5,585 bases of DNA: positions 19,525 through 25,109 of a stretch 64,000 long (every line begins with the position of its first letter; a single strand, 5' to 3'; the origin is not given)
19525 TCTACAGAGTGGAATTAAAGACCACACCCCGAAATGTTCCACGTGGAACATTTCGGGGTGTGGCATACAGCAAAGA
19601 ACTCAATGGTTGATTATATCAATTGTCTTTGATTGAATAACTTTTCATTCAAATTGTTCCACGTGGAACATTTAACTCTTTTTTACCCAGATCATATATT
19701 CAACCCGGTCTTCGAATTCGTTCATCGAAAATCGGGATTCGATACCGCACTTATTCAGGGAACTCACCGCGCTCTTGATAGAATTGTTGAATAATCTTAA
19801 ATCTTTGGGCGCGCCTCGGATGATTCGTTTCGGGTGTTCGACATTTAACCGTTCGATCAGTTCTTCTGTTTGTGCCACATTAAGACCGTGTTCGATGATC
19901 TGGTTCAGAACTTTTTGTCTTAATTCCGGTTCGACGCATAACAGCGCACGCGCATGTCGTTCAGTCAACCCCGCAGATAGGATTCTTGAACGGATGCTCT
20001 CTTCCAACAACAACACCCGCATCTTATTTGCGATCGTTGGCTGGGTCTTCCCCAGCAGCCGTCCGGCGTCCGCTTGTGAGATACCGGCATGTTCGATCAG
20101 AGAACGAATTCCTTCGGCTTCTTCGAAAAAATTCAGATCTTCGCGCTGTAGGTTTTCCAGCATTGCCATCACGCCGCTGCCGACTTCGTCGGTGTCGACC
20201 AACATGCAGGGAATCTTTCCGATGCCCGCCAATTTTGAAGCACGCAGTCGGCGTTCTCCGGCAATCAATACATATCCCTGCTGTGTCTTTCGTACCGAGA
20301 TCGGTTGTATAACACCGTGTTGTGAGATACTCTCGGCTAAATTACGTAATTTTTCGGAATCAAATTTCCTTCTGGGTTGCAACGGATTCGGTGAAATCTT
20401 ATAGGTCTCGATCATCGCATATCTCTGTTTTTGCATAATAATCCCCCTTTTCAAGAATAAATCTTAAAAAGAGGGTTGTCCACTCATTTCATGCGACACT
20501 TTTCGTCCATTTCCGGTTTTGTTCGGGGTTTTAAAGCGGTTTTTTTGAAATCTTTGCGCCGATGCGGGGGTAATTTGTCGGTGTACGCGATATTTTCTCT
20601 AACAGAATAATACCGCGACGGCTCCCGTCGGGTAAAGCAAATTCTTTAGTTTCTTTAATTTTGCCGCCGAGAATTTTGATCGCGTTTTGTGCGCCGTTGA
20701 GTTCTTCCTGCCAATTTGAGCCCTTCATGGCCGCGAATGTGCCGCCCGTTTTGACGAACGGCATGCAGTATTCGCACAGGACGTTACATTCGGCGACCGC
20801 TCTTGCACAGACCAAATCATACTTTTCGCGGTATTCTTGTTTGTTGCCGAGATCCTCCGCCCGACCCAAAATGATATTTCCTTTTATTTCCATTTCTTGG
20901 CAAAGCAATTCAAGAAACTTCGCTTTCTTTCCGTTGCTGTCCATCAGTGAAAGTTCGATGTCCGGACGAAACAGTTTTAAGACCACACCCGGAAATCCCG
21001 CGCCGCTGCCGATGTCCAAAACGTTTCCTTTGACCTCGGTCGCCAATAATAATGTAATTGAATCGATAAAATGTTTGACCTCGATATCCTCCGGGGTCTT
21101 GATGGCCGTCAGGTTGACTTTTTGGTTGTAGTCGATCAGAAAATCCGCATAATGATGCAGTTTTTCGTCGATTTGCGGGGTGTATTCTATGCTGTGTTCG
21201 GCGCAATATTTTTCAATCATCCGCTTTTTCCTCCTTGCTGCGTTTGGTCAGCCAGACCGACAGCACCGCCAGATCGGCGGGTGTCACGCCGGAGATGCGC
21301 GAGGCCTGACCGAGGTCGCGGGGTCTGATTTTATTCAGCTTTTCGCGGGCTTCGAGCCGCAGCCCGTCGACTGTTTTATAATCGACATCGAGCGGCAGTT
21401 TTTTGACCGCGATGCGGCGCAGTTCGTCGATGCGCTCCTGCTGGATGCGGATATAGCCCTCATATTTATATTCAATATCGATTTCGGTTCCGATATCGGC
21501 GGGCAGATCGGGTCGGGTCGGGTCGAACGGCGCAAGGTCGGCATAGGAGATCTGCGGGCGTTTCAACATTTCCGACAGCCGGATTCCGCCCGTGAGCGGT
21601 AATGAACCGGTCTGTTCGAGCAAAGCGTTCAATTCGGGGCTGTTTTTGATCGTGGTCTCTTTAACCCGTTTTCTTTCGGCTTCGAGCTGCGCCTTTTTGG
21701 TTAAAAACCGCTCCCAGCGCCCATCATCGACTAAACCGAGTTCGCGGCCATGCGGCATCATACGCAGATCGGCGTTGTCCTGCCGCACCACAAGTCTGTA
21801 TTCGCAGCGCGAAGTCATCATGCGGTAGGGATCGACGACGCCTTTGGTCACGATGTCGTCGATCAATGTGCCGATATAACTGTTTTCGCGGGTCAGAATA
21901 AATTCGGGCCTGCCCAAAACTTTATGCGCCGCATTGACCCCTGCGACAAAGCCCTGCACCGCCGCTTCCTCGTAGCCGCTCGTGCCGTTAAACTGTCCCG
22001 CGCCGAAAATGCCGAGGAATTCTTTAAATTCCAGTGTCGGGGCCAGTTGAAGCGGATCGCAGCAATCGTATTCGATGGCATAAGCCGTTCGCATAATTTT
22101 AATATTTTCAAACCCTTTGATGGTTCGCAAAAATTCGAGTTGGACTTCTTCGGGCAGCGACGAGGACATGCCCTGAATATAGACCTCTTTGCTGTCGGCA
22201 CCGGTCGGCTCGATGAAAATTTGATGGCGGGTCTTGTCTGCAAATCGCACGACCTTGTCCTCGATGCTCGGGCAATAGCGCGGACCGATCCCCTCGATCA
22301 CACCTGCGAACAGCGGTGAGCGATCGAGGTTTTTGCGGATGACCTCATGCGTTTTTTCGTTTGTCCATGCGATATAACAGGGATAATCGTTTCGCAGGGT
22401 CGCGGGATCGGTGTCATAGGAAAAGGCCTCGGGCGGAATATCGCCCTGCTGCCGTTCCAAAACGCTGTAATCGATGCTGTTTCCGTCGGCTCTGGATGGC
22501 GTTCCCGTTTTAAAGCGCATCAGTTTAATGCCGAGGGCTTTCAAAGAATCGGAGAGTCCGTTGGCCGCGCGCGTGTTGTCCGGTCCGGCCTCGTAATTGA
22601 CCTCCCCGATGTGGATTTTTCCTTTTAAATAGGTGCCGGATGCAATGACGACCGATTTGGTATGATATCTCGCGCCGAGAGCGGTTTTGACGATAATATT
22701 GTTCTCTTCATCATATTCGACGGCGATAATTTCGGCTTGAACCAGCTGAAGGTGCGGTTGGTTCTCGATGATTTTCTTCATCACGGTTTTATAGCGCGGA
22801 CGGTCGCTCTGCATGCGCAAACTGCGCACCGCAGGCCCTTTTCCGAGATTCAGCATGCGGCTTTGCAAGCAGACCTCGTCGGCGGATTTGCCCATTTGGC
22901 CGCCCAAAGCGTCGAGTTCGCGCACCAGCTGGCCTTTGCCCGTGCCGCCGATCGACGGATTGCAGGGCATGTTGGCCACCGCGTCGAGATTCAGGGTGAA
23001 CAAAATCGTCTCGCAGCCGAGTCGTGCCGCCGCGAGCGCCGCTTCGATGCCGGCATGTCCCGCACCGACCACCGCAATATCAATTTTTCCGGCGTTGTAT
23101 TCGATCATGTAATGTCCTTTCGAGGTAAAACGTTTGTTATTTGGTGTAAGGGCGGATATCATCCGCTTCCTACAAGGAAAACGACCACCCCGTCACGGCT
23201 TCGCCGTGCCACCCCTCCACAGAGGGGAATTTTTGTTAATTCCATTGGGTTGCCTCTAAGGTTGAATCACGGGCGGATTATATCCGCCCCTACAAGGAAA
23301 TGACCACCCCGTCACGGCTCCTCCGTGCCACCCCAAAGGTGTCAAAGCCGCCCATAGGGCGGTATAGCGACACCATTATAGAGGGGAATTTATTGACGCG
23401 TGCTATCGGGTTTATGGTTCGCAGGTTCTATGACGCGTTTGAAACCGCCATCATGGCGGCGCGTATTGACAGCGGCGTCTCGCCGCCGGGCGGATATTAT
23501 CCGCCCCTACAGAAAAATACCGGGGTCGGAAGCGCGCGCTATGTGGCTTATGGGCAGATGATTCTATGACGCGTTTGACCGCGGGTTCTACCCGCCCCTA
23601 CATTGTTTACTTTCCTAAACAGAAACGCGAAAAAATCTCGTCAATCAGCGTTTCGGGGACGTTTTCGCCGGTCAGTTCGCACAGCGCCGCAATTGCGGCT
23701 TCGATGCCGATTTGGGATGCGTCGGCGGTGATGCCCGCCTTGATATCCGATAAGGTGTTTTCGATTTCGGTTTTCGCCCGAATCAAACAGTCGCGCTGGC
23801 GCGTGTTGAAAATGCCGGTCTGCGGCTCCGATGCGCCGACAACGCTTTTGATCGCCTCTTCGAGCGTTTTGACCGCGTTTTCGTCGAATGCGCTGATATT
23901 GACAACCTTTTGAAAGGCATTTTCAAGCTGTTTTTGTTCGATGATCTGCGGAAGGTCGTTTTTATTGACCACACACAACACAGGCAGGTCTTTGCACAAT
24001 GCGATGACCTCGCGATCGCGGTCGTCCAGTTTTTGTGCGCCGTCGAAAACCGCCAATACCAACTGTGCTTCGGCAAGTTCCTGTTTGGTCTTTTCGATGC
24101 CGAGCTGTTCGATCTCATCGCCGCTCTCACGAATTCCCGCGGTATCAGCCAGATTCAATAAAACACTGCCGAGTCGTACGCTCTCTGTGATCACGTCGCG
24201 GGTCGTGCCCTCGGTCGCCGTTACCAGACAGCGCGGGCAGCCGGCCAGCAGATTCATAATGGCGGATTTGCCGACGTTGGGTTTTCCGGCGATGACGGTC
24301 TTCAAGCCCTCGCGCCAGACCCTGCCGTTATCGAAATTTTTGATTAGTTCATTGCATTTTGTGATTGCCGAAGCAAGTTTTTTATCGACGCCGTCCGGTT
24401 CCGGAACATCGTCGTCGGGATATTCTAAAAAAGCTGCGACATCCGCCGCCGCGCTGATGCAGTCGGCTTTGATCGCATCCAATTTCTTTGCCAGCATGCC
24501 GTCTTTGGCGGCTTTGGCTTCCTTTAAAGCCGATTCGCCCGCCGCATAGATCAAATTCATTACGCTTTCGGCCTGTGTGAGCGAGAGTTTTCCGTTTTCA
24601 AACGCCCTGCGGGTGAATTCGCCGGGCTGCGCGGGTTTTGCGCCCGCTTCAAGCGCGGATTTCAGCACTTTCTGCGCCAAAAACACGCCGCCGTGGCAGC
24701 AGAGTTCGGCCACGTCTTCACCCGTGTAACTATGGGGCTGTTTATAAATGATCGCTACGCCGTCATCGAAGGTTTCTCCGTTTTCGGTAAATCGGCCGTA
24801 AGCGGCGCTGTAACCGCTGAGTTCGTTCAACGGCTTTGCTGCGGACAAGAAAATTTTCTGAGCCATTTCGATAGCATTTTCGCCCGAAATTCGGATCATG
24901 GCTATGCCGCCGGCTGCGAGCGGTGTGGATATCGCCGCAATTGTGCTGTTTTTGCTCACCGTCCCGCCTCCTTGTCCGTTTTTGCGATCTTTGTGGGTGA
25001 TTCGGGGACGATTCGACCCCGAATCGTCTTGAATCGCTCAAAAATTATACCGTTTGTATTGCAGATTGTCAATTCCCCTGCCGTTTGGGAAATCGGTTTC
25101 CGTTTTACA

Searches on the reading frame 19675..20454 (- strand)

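Call 92: search_protein_families(library=pfam, proteins=[window:19675-20454:-], max_evalue=0.00001)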
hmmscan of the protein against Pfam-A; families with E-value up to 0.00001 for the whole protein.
window:19675-20454:- (260 aa): 2 families
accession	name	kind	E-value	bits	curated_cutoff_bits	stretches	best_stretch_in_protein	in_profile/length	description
PF02195.25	ParB_N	-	1.8e-27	95.6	26.3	1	14-103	5-95/95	ParB N-terminal domain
PF17762.8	HTH_ParB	-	2.1e-27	95.7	22.6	1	105-204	1-101/102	ParB HTH domain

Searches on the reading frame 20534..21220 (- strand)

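Call 92: search_protein_families(library=pfam, proteins=[window:20534-21220:-], max_evalue=0.00001)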
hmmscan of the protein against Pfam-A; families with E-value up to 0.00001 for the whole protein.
window:20534-21220:- (229 aa): 1 family
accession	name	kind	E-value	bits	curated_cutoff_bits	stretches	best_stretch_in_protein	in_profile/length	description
PF02527.21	GidB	-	2.7e-49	167.5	27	1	19-194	3-176/184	rRNA small subunit methyltransferase G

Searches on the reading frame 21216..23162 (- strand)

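Call 92: search_protein_families(library=pfam, proteins=[window:21216-23162:-], max_evalue=0.00001)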
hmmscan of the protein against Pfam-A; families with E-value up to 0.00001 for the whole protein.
window:21216-23162:- (649 aa): 5 families
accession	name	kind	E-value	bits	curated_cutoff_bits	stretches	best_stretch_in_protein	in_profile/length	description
PF01134.28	GIDA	-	1.4e-154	515.3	22.1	1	28-418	1-390/391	Glucose inhibited division protein A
PF21680.2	GIDA_C_1st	-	4.2e-25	88.8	24.7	1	480-575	1-96/96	tRNA modifying enzyme MnmG/GidA C-terminal helical domain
PF13932.14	SAM_GIDA_C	-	3e-23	81.8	27.1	1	581-634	3-56/57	tRNA modifying enzyme MnmG/GidA C-terminal helical bundle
PF12831.13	FAD_oxidored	-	1.1e-07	31.9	27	1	28-360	1-284/416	FAD dependent oxidoreductase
PF07992.20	Pyr_redox_2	-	6.7e-07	29.4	26.1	1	28-177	2-109/291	Pyridine nucleotide-disulphide oxidoreductase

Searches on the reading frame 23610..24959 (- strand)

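Call 92: search_protein_families(library=pfam, proteins=[window:23610-24959:-], max_evalue=0.00001)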
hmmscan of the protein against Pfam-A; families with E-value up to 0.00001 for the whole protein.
window:23610-24959:- (450 aa): 3 families
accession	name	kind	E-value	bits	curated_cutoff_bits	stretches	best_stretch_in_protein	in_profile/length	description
PF12631.12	MnmE_helical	-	1.4e-43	149.9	40.1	1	127-447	1-211/211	MnmE helical domain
PF10396.14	TrmE_N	-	1.3e-38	132.3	29.8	1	6-124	1-117/117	GTP-binding protein TrmE N-terminus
PF01926.29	MMR_HSR1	-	5.1e-22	78.6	21.9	1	221-333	2-113/113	50S ribosome-binding GTPase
